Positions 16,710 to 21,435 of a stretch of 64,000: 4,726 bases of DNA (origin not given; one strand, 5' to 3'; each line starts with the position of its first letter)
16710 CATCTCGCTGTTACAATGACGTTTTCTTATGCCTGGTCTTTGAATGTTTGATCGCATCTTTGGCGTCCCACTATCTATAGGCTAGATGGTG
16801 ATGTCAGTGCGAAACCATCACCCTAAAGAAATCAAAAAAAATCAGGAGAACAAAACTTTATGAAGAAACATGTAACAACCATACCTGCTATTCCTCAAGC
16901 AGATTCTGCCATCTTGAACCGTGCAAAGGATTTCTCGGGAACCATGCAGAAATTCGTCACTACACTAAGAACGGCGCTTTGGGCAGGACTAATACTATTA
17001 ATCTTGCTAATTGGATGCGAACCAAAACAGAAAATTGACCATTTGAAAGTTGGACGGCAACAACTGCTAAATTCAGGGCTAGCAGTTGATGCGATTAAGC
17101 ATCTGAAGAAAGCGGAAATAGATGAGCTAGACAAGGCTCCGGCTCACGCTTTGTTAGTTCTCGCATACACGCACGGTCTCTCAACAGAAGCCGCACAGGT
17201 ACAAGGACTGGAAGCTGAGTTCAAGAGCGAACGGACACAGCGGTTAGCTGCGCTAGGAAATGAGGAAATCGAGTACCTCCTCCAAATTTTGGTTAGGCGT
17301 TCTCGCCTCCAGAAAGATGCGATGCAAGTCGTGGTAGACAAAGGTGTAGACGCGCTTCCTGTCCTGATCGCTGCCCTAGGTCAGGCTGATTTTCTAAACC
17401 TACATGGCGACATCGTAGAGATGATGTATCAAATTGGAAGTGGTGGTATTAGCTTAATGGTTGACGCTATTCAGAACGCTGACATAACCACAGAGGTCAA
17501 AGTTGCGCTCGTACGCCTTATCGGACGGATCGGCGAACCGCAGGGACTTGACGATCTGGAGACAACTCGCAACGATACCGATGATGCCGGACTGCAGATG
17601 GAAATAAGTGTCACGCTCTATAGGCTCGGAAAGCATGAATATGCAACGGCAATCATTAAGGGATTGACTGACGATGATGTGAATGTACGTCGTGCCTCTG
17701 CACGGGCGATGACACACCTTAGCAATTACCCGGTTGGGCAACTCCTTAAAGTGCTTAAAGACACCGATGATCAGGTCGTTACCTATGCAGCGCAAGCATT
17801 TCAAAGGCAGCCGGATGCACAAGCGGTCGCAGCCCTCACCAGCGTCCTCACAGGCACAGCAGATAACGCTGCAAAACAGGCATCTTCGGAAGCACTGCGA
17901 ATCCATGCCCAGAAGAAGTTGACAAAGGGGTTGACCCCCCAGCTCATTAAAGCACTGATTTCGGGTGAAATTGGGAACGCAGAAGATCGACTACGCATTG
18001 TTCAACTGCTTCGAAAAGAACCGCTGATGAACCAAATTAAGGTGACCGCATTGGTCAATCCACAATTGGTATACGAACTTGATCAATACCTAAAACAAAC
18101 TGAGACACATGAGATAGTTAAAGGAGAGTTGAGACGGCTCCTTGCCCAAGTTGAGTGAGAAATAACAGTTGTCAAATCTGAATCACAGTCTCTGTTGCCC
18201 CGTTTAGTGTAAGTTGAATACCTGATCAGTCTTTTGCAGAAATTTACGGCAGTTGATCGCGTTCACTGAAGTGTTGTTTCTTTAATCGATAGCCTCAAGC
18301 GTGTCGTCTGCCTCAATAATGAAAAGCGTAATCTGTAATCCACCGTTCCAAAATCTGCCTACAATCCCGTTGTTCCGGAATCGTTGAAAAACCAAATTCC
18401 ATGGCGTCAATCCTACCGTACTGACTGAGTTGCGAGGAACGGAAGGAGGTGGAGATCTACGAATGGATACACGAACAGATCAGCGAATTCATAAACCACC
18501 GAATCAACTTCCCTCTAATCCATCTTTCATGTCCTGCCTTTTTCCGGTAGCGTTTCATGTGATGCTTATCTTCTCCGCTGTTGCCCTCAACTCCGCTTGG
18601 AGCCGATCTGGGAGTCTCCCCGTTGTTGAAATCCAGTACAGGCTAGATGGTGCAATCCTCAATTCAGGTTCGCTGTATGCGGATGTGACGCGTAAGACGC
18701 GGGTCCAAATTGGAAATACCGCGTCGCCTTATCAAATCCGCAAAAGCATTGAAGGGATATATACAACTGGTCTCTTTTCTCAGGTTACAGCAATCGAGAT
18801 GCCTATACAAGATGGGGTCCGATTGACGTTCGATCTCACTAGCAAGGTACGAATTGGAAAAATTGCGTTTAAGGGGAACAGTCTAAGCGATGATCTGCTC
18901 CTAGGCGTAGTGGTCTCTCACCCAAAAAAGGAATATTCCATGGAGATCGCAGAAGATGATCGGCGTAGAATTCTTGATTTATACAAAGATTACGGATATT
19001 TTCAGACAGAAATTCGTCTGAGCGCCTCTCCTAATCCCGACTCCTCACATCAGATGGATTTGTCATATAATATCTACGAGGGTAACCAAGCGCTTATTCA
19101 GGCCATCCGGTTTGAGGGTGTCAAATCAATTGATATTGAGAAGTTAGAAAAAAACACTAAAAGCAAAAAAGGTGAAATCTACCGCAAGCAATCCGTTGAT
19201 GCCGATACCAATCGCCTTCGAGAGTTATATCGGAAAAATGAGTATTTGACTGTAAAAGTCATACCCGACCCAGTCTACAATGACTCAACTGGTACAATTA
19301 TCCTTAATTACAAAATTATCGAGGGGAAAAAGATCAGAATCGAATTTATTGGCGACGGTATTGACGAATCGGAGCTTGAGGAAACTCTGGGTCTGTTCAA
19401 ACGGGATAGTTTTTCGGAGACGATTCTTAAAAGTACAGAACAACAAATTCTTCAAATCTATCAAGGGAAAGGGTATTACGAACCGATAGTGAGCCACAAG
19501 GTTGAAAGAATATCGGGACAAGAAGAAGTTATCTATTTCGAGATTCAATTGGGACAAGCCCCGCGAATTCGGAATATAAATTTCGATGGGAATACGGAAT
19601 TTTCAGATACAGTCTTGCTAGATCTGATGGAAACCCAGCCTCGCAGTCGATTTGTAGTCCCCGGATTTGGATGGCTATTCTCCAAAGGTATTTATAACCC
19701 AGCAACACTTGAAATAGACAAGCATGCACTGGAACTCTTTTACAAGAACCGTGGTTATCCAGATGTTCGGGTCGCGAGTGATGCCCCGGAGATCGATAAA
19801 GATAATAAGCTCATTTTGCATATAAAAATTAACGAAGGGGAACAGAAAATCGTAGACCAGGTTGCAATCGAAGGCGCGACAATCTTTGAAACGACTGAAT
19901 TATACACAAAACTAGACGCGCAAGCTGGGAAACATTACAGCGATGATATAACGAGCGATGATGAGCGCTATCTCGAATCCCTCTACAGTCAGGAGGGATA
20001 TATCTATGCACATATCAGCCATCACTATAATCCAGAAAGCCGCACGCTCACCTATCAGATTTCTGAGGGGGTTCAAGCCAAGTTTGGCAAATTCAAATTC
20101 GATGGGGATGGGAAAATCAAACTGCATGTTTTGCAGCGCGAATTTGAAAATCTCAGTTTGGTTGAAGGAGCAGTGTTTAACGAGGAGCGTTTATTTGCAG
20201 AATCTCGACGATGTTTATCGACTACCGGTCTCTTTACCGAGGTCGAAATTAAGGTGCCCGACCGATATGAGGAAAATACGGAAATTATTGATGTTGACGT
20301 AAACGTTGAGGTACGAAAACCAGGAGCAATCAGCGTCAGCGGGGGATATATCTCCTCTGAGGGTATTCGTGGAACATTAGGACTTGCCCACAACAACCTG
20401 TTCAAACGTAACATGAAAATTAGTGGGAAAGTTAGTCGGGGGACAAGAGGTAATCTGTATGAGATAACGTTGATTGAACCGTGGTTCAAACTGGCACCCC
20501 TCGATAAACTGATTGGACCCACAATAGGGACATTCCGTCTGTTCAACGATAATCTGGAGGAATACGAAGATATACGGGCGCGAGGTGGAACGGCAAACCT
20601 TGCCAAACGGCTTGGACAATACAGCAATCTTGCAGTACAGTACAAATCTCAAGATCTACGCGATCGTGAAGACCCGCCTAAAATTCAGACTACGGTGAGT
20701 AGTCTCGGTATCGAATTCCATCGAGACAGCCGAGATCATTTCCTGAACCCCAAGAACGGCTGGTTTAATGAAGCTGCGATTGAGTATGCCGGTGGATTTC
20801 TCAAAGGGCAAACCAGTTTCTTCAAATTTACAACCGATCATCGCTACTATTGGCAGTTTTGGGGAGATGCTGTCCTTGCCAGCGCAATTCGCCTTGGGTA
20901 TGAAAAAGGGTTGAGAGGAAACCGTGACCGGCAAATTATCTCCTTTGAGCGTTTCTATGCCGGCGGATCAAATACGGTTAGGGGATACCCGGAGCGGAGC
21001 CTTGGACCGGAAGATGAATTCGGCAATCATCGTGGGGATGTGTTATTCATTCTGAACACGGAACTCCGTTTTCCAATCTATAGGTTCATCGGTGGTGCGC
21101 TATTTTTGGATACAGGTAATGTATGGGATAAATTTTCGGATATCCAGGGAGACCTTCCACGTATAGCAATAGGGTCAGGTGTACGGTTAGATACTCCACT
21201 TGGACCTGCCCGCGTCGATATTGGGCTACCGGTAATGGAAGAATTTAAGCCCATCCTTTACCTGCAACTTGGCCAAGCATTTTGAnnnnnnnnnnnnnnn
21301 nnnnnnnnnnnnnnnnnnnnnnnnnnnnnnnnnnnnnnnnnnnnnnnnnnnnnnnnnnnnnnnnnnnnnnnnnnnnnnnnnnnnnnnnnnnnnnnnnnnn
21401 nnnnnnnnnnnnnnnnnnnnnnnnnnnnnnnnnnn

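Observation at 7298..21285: Outer-membrane assembly locus: giant TamB-like protein and BamA each preceded by a paralogous HEAT-repeat lipoprotein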

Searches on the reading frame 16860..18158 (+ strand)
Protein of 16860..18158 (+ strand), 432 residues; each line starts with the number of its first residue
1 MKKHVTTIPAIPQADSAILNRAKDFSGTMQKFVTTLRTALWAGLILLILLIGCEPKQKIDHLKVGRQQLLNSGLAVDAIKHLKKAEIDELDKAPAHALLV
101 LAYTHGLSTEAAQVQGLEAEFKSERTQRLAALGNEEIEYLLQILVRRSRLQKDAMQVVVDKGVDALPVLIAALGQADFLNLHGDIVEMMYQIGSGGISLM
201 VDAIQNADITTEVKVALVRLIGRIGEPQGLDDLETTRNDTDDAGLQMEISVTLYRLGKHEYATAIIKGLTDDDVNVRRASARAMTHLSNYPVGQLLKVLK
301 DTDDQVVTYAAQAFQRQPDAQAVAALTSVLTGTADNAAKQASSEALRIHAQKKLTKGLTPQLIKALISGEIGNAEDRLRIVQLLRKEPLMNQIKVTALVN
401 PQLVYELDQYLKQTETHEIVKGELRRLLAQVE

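Call 5: search_protein_families(library=pfam, proteins=[window:16860-18158:+], max_evalue=0.01)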
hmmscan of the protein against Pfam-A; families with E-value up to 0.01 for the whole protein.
window:16860-18158:+ (432 aa): 4 families
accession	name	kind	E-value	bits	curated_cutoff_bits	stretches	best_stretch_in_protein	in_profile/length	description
PF13646.12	HEAT_2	-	5.8e-13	49.4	27.7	3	264-347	3-88/88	HEAT repeats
PF02985.28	HEAT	-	9.8e-06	25.8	23.5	0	264-288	4-28/31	HEAT repeat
PF13822.11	ACC_epsilon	-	0.0019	19.3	25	1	317-346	9-38/60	Acyl-CoA carboxylase epsilon subunit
PF12717.13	Cnd1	-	0.0028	18.2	26.4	1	261-321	22-89/162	non-SMC mitotic condensation complex subunit 1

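Call 24: search_protein_families(library=ncbifam, proteins=[window:16944-18158:+], max_evalue=0.01)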
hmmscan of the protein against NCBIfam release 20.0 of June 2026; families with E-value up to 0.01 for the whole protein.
window:16944-18158:+ (404 aa): 3 families
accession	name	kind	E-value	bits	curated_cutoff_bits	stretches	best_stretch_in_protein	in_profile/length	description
NF058502.1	phyc_lyase_CpcE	equivalog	5.9e-06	26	330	2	245-316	55-127/260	C-phycocyanin alpha-cysteine-84 phycocyanobilin lyase subunit CpcE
NF045915.1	PhycobilmeDegNblB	equivalog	1.3e-05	24.8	300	1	172-313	71-212/214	phycobilisome degradation protein NblB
TIGR02270.1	TIGR02270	subfamily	0.0078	15.3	206.8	1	165-311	52-196/410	TIGR02270 family protein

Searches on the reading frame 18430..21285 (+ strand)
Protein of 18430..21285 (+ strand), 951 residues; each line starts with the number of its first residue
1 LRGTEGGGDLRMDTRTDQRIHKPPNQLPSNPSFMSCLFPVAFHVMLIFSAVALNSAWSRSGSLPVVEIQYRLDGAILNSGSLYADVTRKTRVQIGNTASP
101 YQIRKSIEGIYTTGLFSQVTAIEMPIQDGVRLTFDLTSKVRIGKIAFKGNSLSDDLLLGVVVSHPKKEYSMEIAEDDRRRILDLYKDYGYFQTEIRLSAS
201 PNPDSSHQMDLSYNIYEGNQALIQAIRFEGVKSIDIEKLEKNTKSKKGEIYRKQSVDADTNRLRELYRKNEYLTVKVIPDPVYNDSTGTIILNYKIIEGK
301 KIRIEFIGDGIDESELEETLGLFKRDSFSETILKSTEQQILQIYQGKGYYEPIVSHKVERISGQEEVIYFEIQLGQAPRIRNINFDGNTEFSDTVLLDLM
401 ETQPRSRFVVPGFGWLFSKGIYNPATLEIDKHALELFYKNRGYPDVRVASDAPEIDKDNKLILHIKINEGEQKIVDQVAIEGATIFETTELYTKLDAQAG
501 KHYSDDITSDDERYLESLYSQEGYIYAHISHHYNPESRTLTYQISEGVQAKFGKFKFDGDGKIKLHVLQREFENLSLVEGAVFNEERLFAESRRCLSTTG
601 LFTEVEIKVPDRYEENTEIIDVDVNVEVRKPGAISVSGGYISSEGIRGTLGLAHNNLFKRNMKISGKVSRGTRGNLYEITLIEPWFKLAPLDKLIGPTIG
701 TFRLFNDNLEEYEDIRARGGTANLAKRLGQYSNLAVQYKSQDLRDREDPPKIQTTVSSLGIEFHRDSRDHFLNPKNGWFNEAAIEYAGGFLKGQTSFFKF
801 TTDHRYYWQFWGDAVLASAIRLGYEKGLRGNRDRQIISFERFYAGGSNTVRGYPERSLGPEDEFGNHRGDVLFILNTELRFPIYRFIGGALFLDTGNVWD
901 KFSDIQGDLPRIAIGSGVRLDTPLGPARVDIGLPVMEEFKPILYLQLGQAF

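Call 5: search_protein_families(library=pfam, proteins=[window:18430-21285:+], max_evalue=0.01)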
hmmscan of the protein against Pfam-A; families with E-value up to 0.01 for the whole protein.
window:18430-21285:+ (951 aa): 5 families
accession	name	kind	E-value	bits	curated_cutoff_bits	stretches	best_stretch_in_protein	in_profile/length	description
PF07244.20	POTRA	-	4.6e-65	216.7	21.3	6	378-470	1-79/79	Surface antigen variable number repeat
PF01103.29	Omp85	-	2.6e-46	159.1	24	1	656-937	1-308/325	Omp85 superfamily domain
PF08479.16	POTRA_2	-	1.6e-08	34.7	24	1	223-293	3-72/76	POTRA domain, ShlB-type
PF25282.1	POTRA1_3_Toc75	-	0.0039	17.8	27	0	569-622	42-95/99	Toc75-like, POTRA domain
PF17243.7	POTRA_TamA_1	-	0.0083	16.6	26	0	331-368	32-69/74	POTRA domain TamA domain 1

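Call 24: search_protein_families(library=ncbifam, proteins=[window:18529-21285:+], max_evalue=0.01)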
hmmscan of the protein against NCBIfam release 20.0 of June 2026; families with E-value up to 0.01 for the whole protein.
window:18529-21285:+ (918 aa): 7 families
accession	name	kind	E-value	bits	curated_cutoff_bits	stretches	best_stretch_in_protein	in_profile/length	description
TIGR03303.1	OM_YaeT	equivalog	8.7e-130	434.3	297.15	3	278-904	82-724/741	outer membrane protein assembly factor BamA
NF008287.0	PRK11067.1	subfamily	2.7e-38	131.9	1181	2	292-833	122-675/802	outer membrane protein assembly factor BamA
NF052279.1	lipo_TamL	exception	2.5e-36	125.4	400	3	764-902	561-716/747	translocation and assembly module lipoprotein TamL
NF047950.2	ATportTamA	equivalog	9.4e-31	107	625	2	720-916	374-567/569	autotransporter assembly complex protein TamA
NF047779.1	Omp85_fam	subfamily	1.2e-19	71.1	200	1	669-918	173-423/423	Omp85 family outer membrane protein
NF058613.1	OMPAssmBamADein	equivalog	1.8e-18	65.9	1050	2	442-633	333-519/857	outer membrane protein assembly factor BamA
TIGR00992.1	3a0901s03IAP75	subfamily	1.5e-16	59.8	1163.25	2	482-653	232-421/718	IAP75 family chloroplast envelope protein translocase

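Call 67: find_homologous_proteins(query=window:18529-21285:+)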
Query window:18529-21285:+ (918 aa): 119 proteins with E <= 0.001 among 8000 candidates.
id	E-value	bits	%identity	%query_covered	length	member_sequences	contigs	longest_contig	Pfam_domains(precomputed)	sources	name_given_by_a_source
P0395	0.0e+0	2084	100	100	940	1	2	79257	PF08479.17,PF07244.21,PF01103.30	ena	-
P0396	0.0e+0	2078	100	100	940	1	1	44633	PF08479.17,PF07244.21,PF01103.30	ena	-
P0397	0.0e+0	2076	100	100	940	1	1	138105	PF08479.17,PF07244.21,PF01103.30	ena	-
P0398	0.0e+0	1981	95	100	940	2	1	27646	PF08479.17,PF07244.21,PF01103.30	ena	-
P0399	0.0e+0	1963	94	100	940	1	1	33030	PF08479.17,PF07244.21,PF01103.30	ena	-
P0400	0.0e+0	1954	93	100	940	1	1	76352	PF08479.17,PF07244.21,PF01103.30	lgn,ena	-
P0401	0.0e+0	1829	86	100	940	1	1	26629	PF08479.17,PF07244.21,PF01103.30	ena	-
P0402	0.0e+0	1827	87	100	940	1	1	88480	PF08479.17,PF07244.21,PF01103.30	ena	-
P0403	0.0e+0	1826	87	100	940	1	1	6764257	PF08479.17,PF07244.21,PF01103.30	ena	-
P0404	0.0e+0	1795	87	99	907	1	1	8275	PF08479.17,PF07244.21,PF01103.30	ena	-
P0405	0.0e+0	1778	85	100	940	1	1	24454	PF08479.17,PF07244.21,PF01103.30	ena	-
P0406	0.0e+0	1776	84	100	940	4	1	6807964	PF08479.17,PF07244.21,PF01103.30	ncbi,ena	-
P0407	0.0e+0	1754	83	100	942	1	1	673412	PF08479.17,PF07244.21,PF01103.30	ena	-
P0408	0.0e+0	1740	83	100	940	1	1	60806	PF08479.17,PF07244.21,PF01103.30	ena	-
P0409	0.0e+0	1728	82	100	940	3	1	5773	PF08479.17,PF07244.21,PF01103.30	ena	-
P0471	6.4e-295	999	48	60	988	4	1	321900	PF08479.17,PF17243.8,PF07244.21,PF01103.30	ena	-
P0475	1.7e-237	809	45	97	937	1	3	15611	PF08479.17,PF07244.21,PF01103.30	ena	-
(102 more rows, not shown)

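Call 68: find_encoding_contigs(protein=P0471, flank=10000, max_places=1)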
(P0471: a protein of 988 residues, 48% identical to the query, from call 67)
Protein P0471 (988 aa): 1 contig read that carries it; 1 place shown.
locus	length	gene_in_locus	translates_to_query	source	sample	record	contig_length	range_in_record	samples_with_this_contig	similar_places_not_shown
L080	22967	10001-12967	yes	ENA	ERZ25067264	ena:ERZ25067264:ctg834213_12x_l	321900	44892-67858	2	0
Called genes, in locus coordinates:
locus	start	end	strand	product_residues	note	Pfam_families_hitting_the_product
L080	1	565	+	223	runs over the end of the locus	PF01545:Cation_efflux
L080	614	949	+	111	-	PF16916:ZT_dimer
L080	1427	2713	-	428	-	-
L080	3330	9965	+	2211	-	PF05170:AsmA (faint), PF05359:DUF748, PF27051:TamB_N (weak), PF04357:TamB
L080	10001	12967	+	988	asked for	PF07244:POTRA, PF08479:POTRA_2 (faint), PF17243:POTRA_TamA_1 (faint), PF07244:POTRA, PF01103:Omp85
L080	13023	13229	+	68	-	-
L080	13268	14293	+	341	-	PF01408:GFO_IDH_MocA, PF22725:GFO_IDH_MocA_C3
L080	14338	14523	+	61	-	-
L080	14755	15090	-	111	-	-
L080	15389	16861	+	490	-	PF20042:DUF6444, PF13005:zf-IS66, PF03050:DDE_Tnp_IS66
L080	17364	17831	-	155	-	-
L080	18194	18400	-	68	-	PF07592:DDE_Tnp_ISAZ013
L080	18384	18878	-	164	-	PF07592:DDE_Tnp_ISAZ013, PF13358:DDE_3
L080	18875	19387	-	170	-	PF07592:DDE_Tnp_ISAZ013 (weak)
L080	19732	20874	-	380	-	PF01979:Amidohydro_1, PF07969:Amidohydro_3 (weak), PF22647:EF_0837-like_N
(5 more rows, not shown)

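Call 69: find_encoding_contigs(protein=P0475, flank=10000, max_places=1)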
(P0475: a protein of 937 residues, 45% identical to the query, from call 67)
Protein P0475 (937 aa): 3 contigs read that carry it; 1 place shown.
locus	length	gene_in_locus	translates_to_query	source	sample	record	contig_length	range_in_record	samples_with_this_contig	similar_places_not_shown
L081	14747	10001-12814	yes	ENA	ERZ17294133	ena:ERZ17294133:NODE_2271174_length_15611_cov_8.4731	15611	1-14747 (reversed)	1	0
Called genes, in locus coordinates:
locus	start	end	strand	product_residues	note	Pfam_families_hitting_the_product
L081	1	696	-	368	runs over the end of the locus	PF04551:GcpE, PF26540:GcpE_C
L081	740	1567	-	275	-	PF01381:HTH_3 (weak), PF12844:HTH_19 (weak), PF00753:Lactamase_B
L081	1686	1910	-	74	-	PF13088:BNR_2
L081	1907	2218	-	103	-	-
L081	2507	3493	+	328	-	PF21948:LplA-B_cat, PF03099:BPL_LplA_LipB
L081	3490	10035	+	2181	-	PF05170:AsmA (faint), PF05359:DUF748, PF27051:TamB_N (faint), PF04357:TamB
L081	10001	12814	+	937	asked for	PF07244:POTRA, PF08479:POTRA_2 (faint), PF07244:POTRA, PF01103:Omp85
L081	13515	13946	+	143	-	PF00584:SecE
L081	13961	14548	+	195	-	PF02357:NusG, PF00467:KOW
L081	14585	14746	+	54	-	?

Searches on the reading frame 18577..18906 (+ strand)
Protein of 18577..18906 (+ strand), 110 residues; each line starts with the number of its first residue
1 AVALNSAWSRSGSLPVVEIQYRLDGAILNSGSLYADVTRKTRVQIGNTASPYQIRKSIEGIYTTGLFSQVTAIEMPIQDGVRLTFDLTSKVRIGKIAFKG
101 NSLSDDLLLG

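Call 50: search_protein_families(library=pfam, proteins=[window:18577-18906:+], max_evalue=0.01)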
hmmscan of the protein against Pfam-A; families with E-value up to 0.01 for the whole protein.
window:18577-18906:+ (110 aa): 1 family
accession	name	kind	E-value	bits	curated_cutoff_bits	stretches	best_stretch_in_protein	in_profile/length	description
PF07244.20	POTRA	-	0.00099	20.2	21.3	0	36-88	18-77/79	Surface antigen variable number repeat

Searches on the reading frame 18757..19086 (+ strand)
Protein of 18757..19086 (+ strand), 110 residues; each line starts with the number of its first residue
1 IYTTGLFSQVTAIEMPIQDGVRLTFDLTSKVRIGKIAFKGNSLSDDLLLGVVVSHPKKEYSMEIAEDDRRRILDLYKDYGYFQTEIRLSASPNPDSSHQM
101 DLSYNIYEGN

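Call 50: search_protein_families(library=pfam, proteins=[window:18757-19086:+], max_evalue=0.01)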
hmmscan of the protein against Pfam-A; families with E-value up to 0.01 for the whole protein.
window:18757-19086:+ (110 aa): 1 family
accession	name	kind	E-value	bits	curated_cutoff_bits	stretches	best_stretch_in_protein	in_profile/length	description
PF07244.20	POTRA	-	2.1e-13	51.2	21.3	1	31-109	1-79/79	Surface antigen variable number repeat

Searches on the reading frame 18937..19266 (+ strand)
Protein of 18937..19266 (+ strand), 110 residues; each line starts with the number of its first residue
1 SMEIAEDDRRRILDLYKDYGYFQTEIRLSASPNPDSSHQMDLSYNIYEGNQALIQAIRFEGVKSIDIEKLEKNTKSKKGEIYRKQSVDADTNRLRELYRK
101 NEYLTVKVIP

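Call 50: search_protein_families(library=pfam, proteins=[window:18937-19266:+], max_evalue=0.01)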
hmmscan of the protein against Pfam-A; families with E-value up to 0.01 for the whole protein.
window:18937-19266:+ (110 aa): 2 families
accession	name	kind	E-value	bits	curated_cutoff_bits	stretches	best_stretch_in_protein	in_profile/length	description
PF07244.20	POTRA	-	1.9e-16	60.9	21.3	2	54-108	3-57/79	Surface antigen variable number repeat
PF08479.16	POTRA_2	-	0.00054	20.2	24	1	54-108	3-57/76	POTRA domain, ShlB-type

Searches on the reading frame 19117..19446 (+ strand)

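Call 50: search_protein_families(library=pfam, proteins=[window:19117-19446:+], max_evalue=0.01)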
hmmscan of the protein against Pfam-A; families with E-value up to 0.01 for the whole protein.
window:19117-19446:+ (110 aa): 1 family
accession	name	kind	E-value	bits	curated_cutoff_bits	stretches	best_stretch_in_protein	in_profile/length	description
PF07244.20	POTRA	-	2.7e-12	47.6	21.3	1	1-70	10-79/79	Surface antigen variable number repeat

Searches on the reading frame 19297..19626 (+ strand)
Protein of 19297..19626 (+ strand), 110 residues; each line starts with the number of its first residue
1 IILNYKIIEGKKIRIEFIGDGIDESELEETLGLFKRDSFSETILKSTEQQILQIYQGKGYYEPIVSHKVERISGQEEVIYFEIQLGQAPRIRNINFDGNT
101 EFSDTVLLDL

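Call 50: search_protein_families(library=pfam, proteins=[window:19297-19626:+], max_evalue=0.01)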
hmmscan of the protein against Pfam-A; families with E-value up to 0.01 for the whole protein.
window:19297-19626:+ (110 aa): 1 family
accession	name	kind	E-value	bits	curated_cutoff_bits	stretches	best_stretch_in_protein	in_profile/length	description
PF07244.20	POTRA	-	8.6e-13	49.2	21.3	1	14-83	5-76/79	Surface antigen variable number repeat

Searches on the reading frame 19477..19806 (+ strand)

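Call 50: search_protein_families(library=pfam, proteins=[window:19477-19806:+], max_evalue=0.01)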
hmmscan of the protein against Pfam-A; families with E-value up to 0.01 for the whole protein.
window:19477-19806:+ (110 aa): 1 family
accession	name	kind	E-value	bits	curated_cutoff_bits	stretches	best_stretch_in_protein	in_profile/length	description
PF07244.20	POTRA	-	7.5e-13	49.4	21.3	1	29-109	1-66/79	Surface antigen variable number repeat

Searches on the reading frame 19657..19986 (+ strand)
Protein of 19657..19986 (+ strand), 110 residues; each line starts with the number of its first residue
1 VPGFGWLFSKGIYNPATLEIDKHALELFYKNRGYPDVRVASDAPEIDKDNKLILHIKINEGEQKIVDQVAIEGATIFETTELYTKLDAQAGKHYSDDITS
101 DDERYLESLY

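Call 50: search_protein_families(library=pfam, proteins=[window:19657-19986:+], max_evalue=0.01)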
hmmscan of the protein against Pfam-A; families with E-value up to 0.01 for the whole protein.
window:19657-19986:+ (110 aa): 1 family
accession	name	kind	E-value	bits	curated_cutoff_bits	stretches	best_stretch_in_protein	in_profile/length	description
PF07244.20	POTRA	-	4.3e-12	47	21.3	1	11-61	29-79/79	Surface antigen variable number repeat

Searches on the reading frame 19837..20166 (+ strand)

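Call 50: search_protein_families(library=pfam, proteins=[window:19837-20166:+], max_evalue=0.01)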
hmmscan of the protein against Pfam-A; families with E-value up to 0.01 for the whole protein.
window:19837-20166:+ (110 aa): 1 family
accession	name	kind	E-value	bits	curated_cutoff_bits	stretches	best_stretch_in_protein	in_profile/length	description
PF07244.20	POTRA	-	6.3e-11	43.3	21.3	1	6-78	3-79/79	Surface antigen variable number repeat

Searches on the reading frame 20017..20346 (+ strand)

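Call 50: search_protein_families(library=pfam, proteins=[window:20017-20346:+], max_evalue=0.01)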
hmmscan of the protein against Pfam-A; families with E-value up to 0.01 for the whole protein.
window:20017-20346:+ (110 aa): 2 families
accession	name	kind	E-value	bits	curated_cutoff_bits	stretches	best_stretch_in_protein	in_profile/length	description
PF07244.20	POTRA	-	3.1e-06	28.3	21.3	1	22-99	2-76/79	Surface antigen variable number repeat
PF25282.1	POTRA1_3_Toc75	-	0.0061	17.2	27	1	37-94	39-96/99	Toc75-like, POTRA domain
